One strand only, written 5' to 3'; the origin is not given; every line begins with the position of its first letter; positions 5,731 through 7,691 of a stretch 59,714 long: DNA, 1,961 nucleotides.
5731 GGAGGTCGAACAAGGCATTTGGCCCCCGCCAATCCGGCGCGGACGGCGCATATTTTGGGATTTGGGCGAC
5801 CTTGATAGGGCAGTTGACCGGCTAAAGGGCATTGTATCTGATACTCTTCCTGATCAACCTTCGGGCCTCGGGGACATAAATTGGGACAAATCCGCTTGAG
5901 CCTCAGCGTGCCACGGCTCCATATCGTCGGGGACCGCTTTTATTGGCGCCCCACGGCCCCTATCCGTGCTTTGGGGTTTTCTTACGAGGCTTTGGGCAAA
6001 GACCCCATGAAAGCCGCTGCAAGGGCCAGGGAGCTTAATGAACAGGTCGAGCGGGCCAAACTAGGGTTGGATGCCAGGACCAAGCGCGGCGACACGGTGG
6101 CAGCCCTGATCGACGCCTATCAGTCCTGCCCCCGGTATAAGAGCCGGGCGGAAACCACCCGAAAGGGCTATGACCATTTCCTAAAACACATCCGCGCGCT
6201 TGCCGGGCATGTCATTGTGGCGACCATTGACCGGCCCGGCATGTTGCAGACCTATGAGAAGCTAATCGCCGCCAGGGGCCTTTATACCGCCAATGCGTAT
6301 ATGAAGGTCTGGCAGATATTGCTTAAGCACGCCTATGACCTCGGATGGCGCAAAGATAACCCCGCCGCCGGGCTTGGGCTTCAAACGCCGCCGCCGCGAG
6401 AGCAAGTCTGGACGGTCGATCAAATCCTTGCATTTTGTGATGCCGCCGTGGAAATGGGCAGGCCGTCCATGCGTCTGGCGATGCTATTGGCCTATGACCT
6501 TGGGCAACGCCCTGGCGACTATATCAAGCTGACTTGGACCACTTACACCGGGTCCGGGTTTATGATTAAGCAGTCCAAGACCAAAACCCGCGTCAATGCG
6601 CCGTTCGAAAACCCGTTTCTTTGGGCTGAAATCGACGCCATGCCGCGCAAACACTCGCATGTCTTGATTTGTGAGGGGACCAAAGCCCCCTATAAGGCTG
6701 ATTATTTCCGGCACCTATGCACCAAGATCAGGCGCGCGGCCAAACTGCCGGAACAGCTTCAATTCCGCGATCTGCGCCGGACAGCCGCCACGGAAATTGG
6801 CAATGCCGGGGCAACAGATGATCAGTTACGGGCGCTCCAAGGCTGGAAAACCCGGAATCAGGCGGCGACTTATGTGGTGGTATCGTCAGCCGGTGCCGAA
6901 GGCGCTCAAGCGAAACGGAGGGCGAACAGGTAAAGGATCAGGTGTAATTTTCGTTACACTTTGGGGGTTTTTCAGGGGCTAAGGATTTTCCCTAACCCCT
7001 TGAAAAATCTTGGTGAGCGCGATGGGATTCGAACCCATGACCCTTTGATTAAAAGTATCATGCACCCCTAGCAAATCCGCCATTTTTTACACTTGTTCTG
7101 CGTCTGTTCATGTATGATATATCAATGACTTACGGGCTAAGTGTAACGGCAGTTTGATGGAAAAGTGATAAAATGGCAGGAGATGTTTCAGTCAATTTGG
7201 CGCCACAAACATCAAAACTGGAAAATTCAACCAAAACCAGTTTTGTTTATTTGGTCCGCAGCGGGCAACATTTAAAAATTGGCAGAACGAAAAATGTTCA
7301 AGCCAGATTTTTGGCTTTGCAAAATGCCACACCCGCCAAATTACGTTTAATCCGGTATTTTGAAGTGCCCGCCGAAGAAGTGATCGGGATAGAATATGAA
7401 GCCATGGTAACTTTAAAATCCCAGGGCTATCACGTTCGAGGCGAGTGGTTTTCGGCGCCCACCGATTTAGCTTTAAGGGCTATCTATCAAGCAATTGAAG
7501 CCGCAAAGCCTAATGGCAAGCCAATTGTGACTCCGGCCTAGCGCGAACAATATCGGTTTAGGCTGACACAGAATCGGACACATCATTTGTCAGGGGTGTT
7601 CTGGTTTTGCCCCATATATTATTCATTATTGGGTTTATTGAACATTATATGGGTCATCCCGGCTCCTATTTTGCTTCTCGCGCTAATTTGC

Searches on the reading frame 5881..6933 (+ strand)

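Call 25: search_protein_families(library=pfam, proteins=[window:5881-6933:+], max_evalue=0.001)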
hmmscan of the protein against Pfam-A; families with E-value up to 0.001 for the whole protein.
window:5881-6933:+ (350 aa): 2 families
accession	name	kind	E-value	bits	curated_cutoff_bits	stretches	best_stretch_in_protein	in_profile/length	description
PF00589.27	Phage_integrase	-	1.4e-13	51.5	27.1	1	179-334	8-168/172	Phage integrase family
PF22022.2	Phage_int_M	-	0.00099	19.7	27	0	90-165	17-93/96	Phage integrase central domain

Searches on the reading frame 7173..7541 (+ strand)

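Call 25: search_protein_families(library=pfam, proteins=[window:7173-7541:+], max_evalue=0.001)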
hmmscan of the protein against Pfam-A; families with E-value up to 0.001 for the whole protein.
window:7173-7541:+ (122 aa): 2 families
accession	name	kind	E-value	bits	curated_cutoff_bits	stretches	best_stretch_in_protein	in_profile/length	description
PF13455.12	MUG113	-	1.5e-08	35.5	22.3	1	34-103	1-69/73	Meiotically up-regulated gene 113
PF10544.15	T5orf172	-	1e-06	29.6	20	1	24-107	2-96/101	T5orf172 domain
